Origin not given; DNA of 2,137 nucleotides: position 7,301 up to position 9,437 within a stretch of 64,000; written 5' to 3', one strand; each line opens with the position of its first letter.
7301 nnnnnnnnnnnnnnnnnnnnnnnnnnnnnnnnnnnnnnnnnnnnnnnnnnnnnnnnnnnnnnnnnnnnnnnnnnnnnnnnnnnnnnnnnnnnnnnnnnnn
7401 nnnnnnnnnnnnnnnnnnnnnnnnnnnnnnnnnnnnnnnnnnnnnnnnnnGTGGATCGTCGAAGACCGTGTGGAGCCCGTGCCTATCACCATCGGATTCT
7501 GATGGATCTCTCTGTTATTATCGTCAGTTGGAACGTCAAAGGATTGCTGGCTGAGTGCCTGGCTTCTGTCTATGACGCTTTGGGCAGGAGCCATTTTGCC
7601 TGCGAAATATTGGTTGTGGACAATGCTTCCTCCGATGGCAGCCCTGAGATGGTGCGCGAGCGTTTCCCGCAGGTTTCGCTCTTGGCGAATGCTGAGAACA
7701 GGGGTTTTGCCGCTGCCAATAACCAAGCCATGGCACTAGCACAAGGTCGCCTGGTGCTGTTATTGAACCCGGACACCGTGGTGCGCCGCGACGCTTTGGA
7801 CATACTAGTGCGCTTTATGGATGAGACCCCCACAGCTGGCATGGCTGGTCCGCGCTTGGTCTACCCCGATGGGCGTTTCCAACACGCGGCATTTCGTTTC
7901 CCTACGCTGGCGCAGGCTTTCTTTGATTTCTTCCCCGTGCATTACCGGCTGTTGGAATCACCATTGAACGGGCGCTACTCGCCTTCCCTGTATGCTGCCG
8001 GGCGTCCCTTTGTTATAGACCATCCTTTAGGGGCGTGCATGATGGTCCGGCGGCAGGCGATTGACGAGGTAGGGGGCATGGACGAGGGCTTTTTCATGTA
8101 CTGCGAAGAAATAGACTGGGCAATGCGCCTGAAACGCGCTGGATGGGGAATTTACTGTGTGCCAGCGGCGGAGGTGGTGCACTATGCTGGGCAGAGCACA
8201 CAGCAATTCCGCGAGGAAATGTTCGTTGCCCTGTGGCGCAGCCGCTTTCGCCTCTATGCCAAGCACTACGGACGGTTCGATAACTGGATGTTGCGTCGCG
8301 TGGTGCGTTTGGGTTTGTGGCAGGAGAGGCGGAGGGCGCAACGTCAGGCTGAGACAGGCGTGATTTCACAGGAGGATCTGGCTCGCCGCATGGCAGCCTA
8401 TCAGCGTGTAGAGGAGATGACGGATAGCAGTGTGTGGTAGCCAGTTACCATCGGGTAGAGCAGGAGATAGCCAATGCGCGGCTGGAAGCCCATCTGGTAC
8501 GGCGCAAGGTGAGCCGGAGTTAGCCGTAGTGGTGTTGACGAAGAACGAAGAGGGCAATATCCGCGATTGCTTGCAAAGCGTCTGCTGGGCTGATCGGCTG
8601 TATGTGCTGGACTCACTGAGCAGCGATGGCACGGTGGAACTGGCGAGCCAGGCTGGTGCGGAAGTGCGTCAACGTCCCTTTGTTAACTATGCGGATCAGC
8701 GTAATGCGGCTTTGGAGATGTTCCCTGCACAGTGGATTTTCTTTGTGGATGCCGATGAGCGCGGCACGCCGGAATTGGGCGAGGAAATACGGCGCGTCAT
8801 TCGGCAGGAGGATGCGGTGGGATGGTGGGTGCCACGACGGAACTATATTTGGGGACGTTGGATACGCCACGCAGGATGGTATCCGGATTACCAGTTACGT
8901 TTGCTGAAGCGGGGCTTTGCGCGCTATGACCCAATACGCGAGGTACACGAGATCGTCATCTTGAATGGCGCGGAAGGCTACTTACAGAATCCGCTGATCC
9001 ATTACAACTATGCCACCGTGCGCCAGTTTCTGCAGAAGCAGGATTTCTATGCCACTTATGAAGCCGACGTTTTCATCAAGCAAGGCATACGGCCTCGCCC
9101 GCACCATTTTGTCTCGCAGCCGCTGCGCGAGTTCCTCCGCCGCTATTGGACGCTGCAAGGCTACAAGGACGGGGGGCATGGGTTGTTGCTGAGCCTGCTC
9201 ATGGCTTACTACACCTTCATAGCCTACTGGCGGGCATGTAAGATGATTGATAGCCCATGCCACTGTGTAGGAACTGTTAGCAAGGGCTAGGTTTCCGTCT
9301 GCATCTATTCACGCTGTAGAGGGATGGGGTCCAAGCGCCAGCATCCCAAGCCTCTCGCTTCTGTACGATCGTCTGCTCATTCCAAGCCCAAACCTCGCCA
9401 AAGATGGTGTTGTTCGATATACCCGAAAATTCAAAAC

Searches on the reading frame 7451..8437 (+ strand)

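Call 12: search_protein_families(library=pfam, proteins=[window:7451-8437:+], max_evalue=0.001)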
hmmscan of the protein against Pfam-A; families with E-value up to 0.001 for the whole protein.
window:7451-8437:+ (329 aa): 5 families
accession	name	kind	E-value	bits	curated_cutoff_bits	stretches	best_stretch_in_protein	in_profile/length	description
PF00535.33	Glycos_transf_2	-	3.4e-25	89.3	23.3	1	21-207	1-167/168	Glycosyl transferase family 2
PF13641.12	Glyco_tranf_2_3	-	1.5e-17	64.8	27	1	20-257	3-224/230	Glycosyltransferase like family 2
PF13632.12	Glyco_trans_2_3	-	3.4e-11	43.8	27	1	102-289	2-159/198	Glycosyl transferase family group 2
PF13506.12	Glyco_transf_21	-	8.1e-06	25.9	21.7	1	90-249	22-158/174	Glycosyl transferase family 21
PF10111.15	Glyco_tranf_2_2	-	0.00014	21.9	27.3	1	51-228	30-200/276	Glycosyltransferase like family 2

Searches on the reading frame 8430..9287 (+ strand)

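Call 12: search_protein_families(library=pfam, proteins=[window:8430-9287:+], max_evalue=0.001)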
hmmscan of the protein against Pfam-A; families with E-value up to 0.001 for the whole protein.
window:8430-9287:+ (286 aa): 1 family
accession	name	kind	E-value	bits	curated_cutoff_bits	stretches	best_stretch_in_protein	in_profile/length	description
PF00535.33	Glycos_transf_2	-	7.2e-14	52.5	23.3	1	33-154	2-137/168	Glycosyl transferase family 2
